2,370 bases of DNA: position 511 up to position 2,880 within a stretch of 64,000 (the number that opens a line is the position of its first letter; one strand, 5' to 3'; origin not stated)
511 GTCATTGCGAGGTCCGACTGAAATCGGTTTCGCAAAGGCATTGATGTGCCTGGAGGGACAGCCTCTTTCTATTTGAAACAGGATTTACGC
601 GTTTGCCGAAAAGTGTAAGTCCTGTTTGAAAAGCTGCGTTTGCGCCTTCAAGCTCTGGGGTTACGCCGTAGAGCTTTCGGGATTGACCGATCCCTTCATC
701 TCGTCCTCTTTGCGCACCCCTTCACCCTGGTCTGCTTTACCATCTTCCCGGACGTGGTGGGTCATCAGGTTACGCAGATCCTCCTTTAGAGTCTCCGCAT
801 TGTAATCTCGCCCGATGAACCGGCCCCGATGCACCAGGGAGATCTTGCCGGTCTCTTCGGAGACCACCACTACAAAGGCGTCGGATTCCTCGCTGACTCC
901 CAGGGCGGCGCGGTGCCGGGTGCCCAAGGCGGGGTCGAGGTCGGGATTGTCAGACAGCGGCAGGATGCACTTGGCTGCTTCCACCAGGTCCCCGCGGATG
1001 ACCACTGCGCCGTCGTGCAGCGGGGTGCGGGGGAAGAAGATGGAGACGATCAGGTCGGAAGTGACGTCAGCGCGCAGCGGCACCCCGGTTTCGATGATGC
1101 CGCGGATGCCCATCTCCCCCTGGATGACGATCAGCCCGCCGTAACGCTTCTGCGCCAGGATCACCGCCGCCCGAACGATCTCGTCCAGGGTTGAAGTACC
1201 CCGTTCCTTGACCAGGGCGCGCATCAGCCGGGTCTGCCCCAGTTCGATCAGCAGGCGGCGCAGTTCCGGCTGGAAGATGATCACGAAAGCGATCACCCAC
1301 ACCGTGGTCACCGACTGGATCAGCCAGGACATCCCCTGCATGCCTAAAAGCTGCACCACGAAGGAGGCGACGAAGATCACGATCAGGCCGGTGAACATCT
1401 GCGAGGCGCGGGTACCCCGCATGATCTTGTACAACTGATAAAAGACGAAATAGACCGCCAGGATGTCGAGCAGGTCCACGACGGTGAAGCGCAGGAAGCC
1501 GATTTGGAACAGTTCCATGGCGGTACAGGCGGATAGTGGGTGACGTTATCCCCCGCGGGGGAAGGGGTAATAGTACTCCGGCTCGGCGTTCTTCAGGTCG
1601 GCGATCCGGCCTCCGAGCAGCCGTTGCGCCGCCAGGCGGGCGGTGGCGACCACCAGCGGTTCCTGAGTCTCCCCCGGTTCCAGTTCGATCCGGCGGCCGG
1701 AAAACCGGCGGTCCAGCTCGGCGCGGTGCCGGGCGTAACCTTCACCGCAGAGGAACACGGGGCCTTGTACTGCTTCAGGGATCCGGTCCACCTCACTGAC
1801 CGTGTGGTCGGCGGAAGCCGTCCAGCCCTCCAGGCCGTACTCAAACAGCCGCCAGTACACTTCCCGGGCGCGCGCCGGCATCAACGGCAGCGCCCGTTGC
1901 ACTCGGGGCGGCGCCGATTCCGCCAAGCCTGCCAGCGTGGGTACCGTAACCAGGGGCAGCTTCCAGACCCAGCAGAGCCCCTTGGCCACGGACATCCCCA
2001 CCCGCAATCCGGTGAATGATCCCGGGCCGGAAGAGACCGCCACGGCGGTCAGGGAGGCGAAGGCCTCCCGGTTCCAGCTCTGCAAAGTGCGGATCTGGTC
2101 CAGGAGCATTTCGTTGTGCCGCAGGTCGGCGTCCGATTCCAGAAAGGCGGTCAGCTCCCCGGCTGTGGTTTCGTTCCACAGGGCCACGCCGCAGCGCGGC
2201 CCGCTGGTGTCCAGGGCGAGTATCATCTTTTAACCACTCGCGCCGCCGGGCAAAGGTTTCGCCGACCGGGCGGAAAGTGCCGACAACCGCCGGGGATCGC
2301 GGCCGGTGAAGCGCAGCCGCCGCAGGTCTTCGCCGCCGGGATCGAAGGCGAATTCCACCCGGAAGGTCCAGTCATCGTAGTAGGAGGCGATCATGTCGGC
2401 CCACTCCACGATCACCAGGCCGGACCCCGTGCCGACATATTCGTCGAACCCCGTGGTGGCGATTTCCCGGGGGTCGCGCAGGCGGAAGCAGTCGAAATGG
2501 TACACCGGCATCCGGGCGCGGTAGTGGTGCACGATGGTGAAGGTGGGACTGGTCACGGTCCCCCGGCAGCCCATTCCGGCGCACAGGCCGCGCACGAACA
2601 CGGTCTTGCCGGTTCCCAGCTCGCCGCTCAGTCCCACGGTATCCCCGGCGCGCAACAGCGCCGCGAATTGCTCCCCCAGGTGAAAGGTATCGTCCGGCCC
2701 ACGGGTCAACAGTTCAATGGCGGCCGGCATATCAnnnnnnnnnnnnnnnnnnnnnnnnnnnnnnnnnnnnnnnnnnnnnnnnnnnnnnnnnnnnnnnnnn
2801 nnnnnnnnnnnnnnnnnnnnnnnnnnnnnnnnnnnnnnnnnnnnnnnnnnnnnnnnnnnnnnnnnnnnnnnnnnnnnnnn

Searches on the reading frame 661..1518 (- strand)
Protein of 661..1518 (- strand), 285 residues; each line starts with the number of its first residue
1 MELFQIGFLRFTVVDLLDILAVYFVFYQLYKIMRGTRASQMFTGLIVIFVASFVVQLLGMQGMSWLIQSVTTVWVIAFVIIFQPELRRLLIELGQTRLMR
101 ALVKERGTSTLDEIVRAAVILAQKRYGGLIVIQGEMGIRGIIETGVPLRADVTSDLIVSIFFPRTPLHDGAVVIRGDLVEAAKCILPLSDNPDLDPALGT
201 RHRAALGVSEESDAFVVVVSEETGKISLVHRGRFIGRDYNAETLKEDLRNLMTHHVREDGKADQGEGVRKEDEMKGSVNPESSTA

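Call 46: search_protein_families(library=pfam, proteins=[window:661-1518:-], max_evalue=0.0001)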
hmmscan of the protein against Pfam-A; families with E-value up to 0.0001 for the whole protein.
window:661-1518:- (285 aa): 2 families
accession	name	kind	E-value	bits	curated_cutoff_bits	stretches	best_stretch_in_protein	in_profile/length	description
PF02457.21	DAC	-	2.3e-40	137.3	27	1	117-233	3-118/119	DisA bacterial checkpoint controller nucleotide-binding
PF19293.4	CdaA_N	-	1.5e-12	47.9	23.8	1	8-85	2-80/81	CdaA N-terminal transmembrane domain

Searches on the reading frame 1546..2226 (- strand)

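Call 46: search_protein_families(library=pfam, proteins=[window:1546-2226:-], max_evalue=0.0001)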
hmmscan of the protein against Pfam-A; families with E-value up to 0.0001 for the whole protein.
window:1546-2226:- (226 aa): 1 family
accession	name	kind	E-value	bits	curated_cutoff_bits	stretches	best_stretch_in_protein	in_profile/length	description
PF00814.31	TsaD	-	1.1e-20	74.9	24.8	1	33-149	25-147/264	tRNA N6-adenosine threonylcarbamoyltransferase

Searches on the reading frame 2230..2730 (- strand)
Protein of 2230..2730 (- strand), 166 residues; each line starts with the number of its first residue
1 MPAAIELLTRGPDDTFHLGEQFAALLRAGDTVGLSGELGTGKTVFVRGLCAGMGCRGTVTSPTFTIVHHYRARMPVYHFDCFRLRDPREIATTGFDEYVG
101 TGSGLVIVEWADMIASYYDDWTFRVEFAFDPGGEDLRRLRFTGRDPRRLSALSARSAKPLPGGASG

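Call 46: search_protein_families(library=pfam, proteins=[window:2230-2730:-], max_evalue=0.0001)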
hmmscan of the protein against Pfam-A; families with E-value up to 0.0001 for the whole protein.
window:2230-2730:- (166 aa): 1 family
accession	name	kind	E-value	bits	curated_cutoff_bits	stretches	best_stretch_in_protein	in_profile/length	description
PF02367.23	TsaE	-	5.1e-35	120.7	26.6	1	12-126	4-117/128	Threonylcarbamoyl adenosine biosynthesis protein TsaE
